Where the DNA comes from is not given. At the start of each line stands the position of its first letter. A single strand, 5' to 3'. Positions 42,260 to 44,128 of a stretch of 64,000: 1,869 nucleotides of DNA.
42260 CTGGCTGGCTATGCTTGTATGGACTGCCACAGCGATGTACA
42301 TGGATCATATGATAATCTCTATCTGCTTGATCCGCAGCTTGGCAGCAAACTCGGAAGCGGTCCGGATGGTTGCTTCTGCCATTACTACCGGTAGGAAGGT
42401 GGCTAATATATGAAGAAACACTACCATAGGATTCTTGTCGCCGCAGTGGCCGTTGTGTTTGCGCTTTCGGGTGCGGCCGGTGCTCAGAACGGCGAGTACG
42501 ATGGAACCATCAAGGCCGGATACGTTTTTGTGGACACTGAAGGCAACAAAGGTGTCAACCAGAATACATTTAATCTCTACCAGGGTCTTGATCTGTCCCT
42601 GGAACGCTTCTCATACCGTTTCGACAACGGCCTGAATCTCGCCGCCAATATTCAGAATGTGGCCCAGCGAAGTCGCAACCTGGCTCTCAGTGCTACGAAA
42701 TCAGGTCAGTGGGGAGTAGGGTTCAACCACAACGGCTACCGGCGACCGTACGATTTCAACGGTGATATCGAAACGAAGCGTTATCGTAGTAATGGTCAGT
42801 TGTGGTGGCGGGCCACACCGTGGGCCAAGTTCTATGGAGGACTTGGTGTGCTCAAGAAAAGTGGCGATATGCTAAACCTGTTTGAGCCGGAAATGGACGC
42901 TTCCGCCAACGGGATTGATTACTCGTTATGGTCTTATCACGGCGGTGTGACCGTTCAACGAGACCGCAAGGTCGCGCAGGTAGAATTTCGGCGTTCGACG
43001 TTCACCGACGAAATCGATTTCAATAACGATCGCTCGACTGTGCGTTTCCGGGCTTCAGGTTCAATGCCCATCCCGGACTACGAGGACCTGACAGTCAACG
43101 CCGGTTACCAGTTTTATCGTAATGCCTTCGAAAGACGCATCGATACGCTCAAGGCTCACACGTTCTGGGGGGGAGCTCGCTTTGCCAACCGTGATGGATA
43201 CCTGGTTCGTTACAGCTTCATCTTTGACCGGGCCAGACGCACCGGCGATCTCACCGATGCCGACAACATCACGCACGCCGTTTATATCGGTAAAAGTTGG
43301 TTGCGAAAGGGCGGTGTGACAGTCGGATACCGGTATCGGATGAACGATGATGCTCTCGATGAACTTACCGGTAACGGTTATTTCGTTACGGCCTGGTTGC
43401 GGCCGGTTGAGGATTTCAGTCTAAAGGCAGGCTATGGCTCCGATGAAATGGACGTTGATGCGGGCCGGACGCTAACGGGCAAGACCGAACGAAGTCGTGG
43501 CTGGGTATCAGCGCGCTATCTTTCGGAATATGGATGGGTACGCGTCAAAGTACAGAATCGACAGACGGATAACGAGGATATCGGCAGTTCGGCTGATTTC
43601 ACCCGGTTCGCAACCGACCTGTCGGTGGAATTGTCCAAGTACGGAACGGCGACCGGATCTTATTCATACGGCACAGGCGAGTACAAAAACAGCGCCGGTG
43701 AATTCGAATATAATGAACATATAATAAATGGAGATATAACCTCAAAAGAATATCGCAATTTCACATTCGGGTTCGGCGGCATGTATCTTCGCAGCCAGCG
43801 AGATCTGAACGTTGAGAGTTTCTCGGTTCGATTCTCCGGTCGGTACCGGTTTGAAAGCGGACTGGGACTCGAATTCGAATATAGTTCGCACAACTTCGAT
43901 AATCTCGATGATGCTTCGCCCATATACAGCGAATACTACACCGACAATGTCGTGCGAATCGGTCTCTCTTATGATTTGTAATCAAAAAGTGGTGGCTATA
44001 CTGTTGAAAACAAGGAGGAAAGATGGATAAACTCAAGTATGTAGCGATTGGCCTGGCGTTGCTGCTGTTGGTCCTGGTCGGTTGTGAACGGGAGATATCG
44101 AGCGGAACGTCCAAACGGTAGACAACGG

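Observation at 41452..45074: Compact three-gene porin-cytochrome module: MtrA-like decahaem, Cys-free 523-aa barrel, small lipoprotein cytochrome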

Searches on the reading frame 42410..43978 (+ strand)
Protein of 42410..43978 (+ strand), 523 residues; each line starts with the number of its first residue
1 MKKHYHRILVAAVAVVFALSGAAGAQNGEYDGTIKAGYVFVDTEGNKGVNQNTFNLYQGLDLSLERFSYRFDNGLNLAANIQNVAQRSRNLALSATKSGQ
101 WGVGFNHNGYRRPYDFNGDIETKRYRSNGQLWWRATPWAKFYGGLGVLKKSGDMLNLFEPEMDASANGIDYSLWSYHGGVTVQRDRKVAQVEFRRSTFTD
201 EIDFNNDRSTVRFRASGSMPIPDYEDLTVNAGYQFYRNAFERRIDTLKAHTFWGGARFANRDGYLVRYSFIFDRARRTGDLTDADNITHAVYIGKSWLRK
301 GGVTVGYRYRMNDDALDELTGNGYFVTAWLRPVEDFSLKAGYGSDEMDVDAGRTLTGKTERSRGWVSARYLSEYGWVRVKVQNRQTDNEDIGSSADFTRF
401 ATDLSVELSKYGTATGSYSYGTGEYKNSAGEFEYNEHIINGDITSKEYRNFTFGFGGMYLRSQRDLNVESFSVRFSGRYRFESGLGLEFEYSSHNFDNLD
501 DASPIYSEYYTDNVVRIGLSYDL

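Call 4: search_protein_families(library=pfam, max_evalue=0.1, proteins=[window:42410-43978:+])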
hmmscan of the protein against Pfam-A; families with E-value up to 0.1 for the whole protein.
window:42410-43978:+ (523 aa): 0 families

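Call 5: search_protein_families(library=ncbifam, max_evalue=0.1, proteins=[window:42410-43978:+])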
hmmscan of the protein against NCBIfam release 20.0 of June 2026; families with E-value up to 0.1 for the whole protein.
window:42410-43978:+ (523 aa): 0 families

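Call 6: find_homologous_proteins(query=window:42410-43978:+)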
Query window:42410-43978:+ (523 aa): 41 proteins with E <= 0.001 among 8000 candidates.
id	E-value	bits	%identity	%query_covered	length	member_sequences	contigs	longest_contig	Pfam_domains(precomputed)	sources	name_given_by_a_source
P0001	0.0e+0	1194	100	100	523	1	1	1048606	-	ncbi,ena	-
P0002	4.5e-295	997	81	100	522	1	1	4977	-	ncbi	-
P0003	4.3e-267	905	75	95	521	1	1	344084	-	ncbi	ncbi:MAG: hypothetical protein AB1483_09960 [Candidatus Zixiibacteriota bacterium]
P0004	1.5e-231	788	67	95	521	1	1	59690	-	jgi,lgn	-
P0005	7.5e-230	782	65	95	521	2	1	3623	-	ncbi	-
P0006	7.2e-222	756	65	95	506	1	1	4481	-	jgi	-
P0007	5.0e-215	733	61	100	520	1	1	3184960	-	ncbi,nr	ncbi:MAG: hypothetical protein JSW34_05130 [Candidatus Zixiibacteriota bacterium]|nr:MAG: hypothetic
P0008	7.3e-166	571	49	98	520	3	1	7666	-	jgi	-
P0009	7.9e-163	561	50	95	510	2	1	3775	-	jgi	-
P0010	1.2e-157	544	49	96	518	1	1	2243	PF11854.15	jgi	jgi:hypothetical protein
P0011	2.7e-156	539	48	98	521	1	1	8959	-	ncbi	-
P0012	8.5e-155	535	47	99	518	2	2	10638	-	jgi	jgi:hypothetical protein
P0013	2.2e-154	533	48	95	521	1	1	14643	-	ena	-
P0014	3.5e-154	532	48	98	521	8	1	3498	-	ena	-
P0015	1.9e-153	530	47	99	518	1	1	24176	-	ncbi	ncbi:MAG: hypothetical protein ABII79_03620 [bacterium]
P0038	8.3e-106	373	38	98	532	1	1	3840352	-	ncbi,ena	-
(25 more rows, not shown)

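Call 7: find_encoding_contigs(protein=window:42410-43978:+, flank=10000)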
Protein window:42410-43978:+ (523 aa): no gene with exactly this product is on record in the collection.

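Call 8: find_encoding_contigs(protein=P0003, flank=6000, max_places=2)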
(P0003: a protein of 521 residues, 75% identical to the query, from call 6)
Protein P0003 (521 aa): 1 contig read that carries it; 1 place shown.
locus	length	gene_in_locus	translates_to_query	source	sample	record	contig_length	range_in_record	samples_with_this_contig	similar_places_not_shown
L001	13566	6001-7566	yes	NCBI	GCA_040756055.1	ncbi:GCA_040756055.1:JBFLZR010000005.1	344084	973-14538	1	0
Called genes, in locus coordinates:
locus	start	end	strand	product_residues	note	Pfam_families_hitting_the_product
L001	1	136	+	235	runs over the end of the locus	PF07638:Sigma70_ECF, PF04542:Sigma70_r2, PF08281:Sigma70_r4_2, PF04545:Sigma70_r4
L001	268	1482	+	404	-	PF07690:MFS_1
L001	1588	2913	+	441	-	PF01555:N6_N4_Mtase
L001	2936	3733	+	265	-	-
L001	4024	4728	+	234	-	-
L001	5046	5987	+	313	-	PF22113:Mtrc-MtrF_II-IV_dom (faint), PF22678:Cytochrom_c_NrfB-like (faint), PF14522:Cytochrome_C7 (faint), PF14537:Cytochrom_c3_2 (faint), PF09699:Paired_CXXCH_1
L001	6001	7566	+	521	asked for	-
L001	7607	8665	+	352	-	PF22113:Mtrc-MtrF_II-IV_dom (faint), PF14522:Cytochrome_C7 (faint)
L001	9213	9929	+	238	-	PF11969:DcpS_C (weak), PF01230:HIT (weak)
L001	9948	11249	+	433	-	PF01636:APH, PF19974:TCAD9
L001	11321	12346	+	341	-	PF00586:AIRS, PF02769:AIRS_C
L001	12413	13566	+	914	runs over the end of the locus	PF02811:PHP (weak), PF02463:SMC_N, PF13476:AAA_23, PF13304:AAA_21 (weak)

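Call 9: find_encoding_contigs(protein=P0007, flank=6000, max_places=2)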
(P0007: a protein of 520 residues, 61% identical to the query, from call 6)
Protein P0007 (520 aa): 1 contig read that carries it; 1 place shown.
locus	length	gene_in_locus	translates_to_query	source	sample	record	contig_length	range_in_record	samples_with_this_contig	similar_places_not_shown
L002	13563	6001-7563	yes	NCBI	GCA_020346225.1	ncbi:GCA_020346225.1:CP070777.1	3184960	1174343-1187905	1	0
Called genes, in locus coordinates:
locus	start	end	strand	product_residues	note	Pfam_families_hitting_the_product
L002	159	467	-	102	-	PF00076:RRM_1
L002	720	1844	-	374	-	PF13483:Lactamase_B_3, PF12706:Lactamase_B_2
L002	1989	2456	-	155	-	PF04073:tRNA_edit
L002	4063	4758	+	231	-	-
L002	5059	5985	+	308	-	PF14522:Cytochrome_C7 (faint), PF14537:Cytochrom_c3_2 (faint), PF22113:Mtrc-MtrF_II-IV_dom (faint), PF22678:Cytochrom_c_NrfB-like (faint), PF09699:Paired_CXXCH_1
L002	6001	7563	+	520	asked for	-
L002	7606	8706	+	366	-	PF22113:Mtrc-MtrF_II-IV_dom (faint), PF14522:Cytochrome_C7 (faint)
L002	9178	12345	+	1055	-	PF00069:Pkinase, PF01636:APH (faint), PF07714:PK_Tyr_Ser-Thr, PF13432:TPR_16 (faint), PF14559:TPR_19 (faint), PF07676:PD40 (faint), PF26549:Tricorn_N (weak), PF26550:Tricorn_2nd (faint)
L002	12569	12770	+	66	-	-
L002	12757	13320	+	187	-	PF01558:POR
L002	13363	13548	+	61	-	PF00070:Pyr_redox (weak), PF01266:DAO (weak), PF12831:FAD_oxidored, PF13450:NAD_binding_8 (weak)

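Call 10: find_encoding_contigs(protein=P0038, flank=6000, max_places=2)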
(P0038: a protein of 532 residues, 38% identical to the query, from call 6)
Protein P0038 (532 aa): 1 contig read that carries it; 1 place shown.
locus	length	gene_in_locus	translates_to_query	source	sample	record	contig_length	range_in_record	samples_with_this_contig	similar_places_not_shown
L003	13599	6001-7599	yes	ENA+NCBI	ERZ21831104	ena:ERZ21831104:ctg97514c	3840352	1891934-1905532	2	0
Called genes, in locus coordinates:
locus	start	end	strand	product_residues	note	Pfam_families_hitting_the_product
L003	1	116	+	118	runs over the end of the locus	PF02627:CMD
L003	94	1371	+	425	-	PF13229:Beta_helix, PF05048:NosD (weak), PF13229:Beta_helix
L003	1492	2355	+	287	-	-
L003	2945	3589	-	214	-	-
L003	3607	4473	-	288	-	-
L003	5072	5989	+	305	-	PF14522:Cytochrome_C7 (faint), PF14537:Cytochrom_c3_2 (faint), PF22113:Mtrc-MtrF_II-IV_dom (faint), PF22678:Cytochrom_c_NrfB-like (faint), PF09699:Paired_CXXCH_1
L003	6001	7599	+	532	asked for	-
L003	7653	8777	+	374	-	PF14522:Cytochrome_C7 (faint), PF22113:Mtrc-MtrF_II-IV_dom (faint), PF09699:Paired_CXXCH_1 (faint)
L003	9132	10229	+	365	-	PF25984:BSH_YknX (faint), PF25917:BSH_RND (faint), PF25990:Beta-barrel_YknX (weak), PF26002:Beta-barrel_AprE (faint)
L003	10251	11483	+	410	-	PF12704:MacB_PCD, PF02687:FtsX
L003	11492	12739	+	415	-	PF12704:MacB_PCD, PF02687:FtsX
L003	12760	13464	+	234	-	PF02463:SMC_N (faint), PF00005:ABC_tran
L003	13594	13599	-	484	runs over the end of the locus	PF00474:SSF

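Call 16: search_protein_families(library=pfam, max_evalue=10, alignment_id=A1)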
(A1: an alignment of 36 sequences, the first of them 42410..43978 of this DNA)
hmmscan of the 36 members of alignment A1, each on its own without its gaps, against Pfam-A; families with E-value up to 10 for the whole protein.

A. member 1, window:42410-43978:+ (523 aa): 1 family
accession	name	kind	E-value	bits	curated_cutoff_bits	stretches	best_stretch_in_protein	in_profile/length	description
PF14008.11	Metallophos_C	-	0.95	10.6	23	1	361-385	23-46/63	Iron/zinc purple acid phosphatase-like protein C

B. families by the number of members that match (of 36 scanned): 12 families
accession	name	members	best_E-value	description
PF11854.14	MtrB_PioB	9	2.9e-06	Putative outer membrane beta-barrel porin, MtrB/PioB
PF19119.5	DUF5803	1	0.0077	Family of unknown function (DUF5803)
PF18906.5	Phage_tube_2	1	0.019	Phage tail tube protein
PF11751.14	PorP_SprF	1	0.034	Type IX secretion system membrane protein PorP/SprF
PF09816.14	EAF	1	0.086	RNA polymerase II transcription elongation factor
PF17603.7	DUF5499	1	0.09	Family of unknown function (DUF5499)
PF24087.1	DUF7372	1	0.097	Domain of unknown function (DUF7372)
PF16862.10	Glyco_hydro_79C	1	0.14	Glycosyl hydrolase family 79 C-terminal beta domain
PF20812.2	PM2_P3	1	0.18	Bacteriophage PM2, Viral membrane protein P3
PF12365.13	DUF3649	1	0.67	Protein of unknown function (DUF3649)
PF14008.11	Metallophos_C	1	0.95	Iron/zinc purple acid phosphatase-like protein C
PF15528.11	Ntox23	1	5.3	Bacterial toxin 23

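Call 18: search_solved_structures(query=A1, max_evalue=10, show_alignments=1)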
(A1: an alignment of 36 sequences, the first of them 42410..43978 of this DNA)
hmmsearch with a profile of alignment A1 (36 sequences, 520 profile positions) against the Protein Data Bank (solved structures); distinct sequences matched with E-value up to 10: 0.

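Call 23: find_related_loci(query=A1, collection=genome_contigs, flank=6000)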
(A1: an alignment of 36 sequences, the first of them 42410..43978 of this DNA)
Query A1 (523 aa) in genome_contigs; peptide patterns used: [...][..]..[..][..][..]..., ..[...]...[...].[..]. (x = any residue, [..] = any of these).
35 stretches matched a pattern; 21 encode a relative of the query (tblastn E <= 1e-3); 21 distinct loci.
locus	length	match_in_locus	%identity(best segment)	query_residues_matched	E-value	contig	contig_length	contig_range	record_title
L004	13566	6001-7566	64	1-523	0e+0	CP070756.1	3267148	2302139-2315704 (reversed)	MAG: Candidatus Zixiibacteriota bacterium isolate bin295 chromosome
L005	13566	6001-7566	62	1-523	0e+0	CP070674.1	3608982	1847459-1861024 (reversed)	MAG: Candidatus Zixiibacteriota bacterium isolate bin72 chromosome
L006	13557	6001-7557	61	3-523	0e+0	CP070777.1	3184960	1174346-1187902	MAG: Candidatus Zixiibacteriota bacterium isolate bin19 chromosome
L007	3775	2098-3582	50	29-523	1e-171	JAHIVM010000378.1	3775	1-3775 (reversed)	MAG: Candidatus Zixiibacteriota bacterium isolate MM_PC_MetaG.mb.8 MM_PC_MetaG.mb.8_k141_1284894, whole genome shotgun s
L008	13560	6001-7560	48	1-523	1e-162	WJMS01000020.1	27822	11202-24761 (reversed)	MAG: candidate division GN15 bacterium isolate Bin_052 k141_206914, whole genome shotgun sequence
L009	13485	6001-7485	48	29-523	2e-157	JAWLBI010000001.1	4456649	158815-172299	MAG: Candidatus Zixiibacteriota bacterium isolate AC1.147 AC1.147.fa-1, whole genome shotgun sequence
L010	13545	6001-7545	46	7-523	3e-153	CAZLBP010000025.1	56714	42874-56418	MAG TPA_asm: uncultured Ignavibacteriales bacterium isolate SRP141376_co3_222 genome assembly, contig: NODE_1295_length_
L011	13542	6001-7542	47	4-523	3e-153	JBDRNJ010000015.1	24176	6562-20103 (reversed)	MAG: bacterium isolate MEGAHIT-group-1.882 k141_8892800, whole genome shotgun sequence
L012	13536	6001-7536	47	7-523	9e-147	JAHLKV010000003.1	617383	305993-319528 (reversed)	MAG: bacterium isolate MAG50 NODE_49_length_617383_cov_2137.175132, whole genome shotgun sequence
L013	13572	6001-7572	44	6-523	2e-142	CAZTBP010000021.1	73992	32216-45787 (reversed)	MAG TPA_asm: uncultured Ignavibacteriales bacterium isolate binchicken_co17_316 genome assembly, contig: NODE_1108_lengt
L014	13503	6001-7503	47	32-523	8e-140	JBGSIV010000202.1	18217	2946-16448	MAG: Candidatus Zixiibacteriota bacterium isolate JTS-AC140 k141_921018, whole genome shotgun sequence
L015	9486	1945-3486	42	7-523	9e-136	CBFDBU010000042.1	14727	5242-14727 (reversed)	MAG TPA_asm: uncultured bacterium isolate SRR26215678_binner123_Refined_106 genome assembly, contig: ERZ25073496.4046, w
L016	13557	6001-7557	41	2-523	2e-131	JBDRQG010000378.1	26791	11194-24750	MAG: bacterium isolate MEGAHIT-group-2.34 k141_1021484, whole genome shotgun sequence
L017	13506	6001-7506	43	22-523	1e-132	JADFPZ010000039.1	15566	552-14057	MAG: Candidatus Zixiibacteriota bacterium isolate B77T1B8 B77T1B8_NODE6803, whole genome shotgun sequence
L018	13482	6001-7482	41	29-523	5e-125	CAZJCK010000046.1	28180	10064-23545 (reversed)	MAG TPA_asm: uncultured Ignavibacteriales bacterium isolate SRP141376_co4_224 genome assembly, contig: NODE_3065_length_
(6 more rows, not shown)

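Call 25: predict_structure(alignment_id=A1)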
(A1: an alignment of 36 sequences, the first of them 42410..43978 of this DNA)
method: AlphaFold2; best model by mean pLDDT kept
length: 523 residues; sequences in the alignment: 36
mean_pLDDT: 87.6   pTM: 0.75
mean pLDDT of the five models: 87.6, 87.0, 86.5, 85.9, 85.2
residues with pLDDT >= 90: 344; 70-90: 112; 50-70: 45; < 50: 22
segments of 3 or more residues with pLDDT < 50: 1-3, 23-26, 48-53, 159-162, 500-503
pLDDT, mean of each block of 10 residues (from residue 1): 61 70 56 92 62 62 93 93 84 95 95 75 94 96 98 72 70 98 97 98 95 98 94 98 94 97 97 92 92 95 97 80 97 96 89 68 97 97 91 90 95 96 88 90 94 95 75 94 93 75 56 89 92
secondary structure, 60 per line:
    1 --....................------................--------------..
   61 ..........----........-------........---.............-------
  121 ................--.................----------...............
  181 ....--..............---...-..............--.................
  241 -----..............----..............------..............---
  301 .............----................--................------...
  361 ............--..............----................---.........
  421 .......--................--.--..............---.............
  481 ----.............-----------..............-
elements in order: H3-22 E29-44 E59-70 E75-82 E90-97 E101-113 E121-136 E139-155 E166-184 E187-200 E208-221 E224-240 E246-259 E264-277 E284-297 E301-313 E318-333 E336-351 E358-372 E375-388 E393-408 E412-427 E430-445 E451-464 E468-480 E485-497 E509-522

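Call 28: fold_search(model_id=the predicted structure, library=pdb)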
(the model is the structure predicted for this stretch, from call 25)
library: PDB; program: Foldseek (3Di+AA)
matches with E <= 10: 823; with E <= 0.001: 294
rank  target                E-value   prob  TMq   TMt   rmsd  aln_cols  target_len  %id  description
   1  6r2q_B                3.0e-16  1.00  0.78  0.63   6.4       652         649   12  Structure of the Mtr complex (released 2020-04-22)
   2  2hdi_A                3.6e-09  1.00  0.50  0.44  11.8       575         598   10  Crystal structure of the Colicin I receptor Cir from E.coli in complex with receptor binding domain of Colicin Ia. (released 2007-05-08)
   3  2hdf                  1.0e-08  1.00  0.53  0.49  11.7       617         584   10  Crystal structure of the Colicin I receptor Cir from E.coli (released 2007-05-08)
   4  3m8b                  1.1e-08  1.00  0.44  0.42   9.6       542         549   10  Crystal structure of spin-labeled BtuB V10R1 in the apo state (released 2010-09-15)
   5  2guf                  1.8e-08  1.00  0.44  0.42  13.4       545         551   11  In meso crystal structure of the cobalamin transporter, BtuB (released 2006-12-05)
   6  1nqg                  1.9e-08  1.00  0.48  0.44  11.6       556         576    9  OUTER MEMBRANE COBALAMIN TRANSPORTER (BTUB) FROM E. COLI, WITH BOUND CALCIUM (released 2003-04-29)
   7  3rgn                  1.9e-08  1.00  0.43  0.41  12.4       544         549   10  Crystal structure of spin-labeled BtuB W371R1 (released 2011-10-26)
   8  5fp2_A                2.7e-08  1.00  0.52  0.54   6.5       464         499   11  Crystal structure of the siderophore receptor PirA from Pseudomonas aeruginosa (released 2015-12-09)
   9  1nqf                  2.7e-08  1.00  0.48  0.46   8.7       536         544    9  OUTER MEMBRANE COBALAMIN TRANSPORTER (BTUB) FROM E. COLI, METHIONINE SUBSTIUTION CONSTRUCT FOR SE-MET SAD PHASING (released 2003-04-29)
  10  1ujw_A                2.7e-08  1.00  0.49  0.46   8.6       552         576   10  Structure of the complex between BtuB and Colicin E3 Receptor binding domain (released 2003-11-25)
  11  9ex3_A                2.8e-08  1.00  0.51  0.42  14.2       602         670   11  Ferric-mycobactin receptor (FemA) in complex with dihydroaeruginoic acid (released 2025-02-26)
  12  8s34_A                3.1e-08  1.00  0.50  0.41  14.2       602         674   12  Ferric-mycobactin receptor (FemA) in complex with aeruginic acid (released 2025-02-26)
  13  1nqe                  4.1e-08  1.00  0.45  0.43  11.9       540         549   11  OUTER MEMBRANE COBALAMIN TRANSPORTER (BTUB) FROM E. COLI (released 2003-04-29)
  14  5fp2_B                5.2e-08  1.00  0.51  0.50   7.1       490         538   11  Crystal structure of the siderophore receptor PirA from Pseudomonas aeruginosa (released 2015-12-09)
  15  4rvw                  5.5e-08  1.00  0.48  0.43  10.2       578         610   10  Structure of the bacterial Zn-transporter ZnuD from Neisseria meningitidis (soaked with 20 micromolar Zinc) (released 2015-08-19)
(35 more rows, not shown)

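Call 54: list_cluster_members(proteins=[P0001, P0042])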
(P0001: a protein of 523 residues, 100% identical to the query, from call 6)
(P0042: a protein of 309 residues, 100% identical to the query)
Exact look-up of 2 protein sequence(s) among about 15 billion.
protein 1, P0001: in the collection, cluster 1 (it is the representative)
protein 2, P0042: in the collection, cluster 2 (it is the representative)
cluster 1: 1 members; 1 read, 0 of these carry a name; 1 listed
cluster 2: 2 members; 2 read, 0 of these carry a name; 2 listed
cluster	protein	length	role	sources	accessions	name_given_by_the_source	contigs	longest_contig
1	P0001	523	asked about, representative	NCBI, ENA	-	-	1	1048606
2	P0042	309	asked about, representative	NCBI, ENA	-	-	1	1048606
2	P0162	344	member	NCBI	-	-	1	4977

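Call 55: find_encoding_contigs(protein=P0002, flank=5000, max_places=2)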
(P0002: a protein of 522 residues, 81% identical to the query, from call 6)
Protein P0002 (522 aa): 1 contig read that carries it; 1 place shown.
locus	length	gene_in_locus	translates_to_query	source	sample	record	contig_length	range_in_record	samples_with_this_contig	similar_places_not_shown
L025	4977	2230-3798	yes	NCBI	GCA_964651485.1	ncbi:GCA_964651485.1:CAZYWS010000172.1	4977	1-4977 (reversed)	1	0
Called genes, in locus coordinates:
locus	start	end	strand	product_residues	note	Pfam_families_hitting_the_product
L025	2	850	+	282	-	?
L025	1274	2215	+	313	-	PF14537:Cytochrom_c3_2 (faint), PF22113:Mtrc-MtrF_II-IV_dom (faint), PF22678:Cytochrom_c_NrfB-like (faint), PF14522:Cytochrome_C7 (weak), PF09699:Paired_CXXCH_1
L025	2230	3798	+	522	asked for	-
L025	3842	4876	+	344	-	PF22113:Mtrc-MtrF_II-IV_dom (faint), PF09699:Paired_CXXCH_1 (faint), PF14522:Cytochrome_C7 (faint)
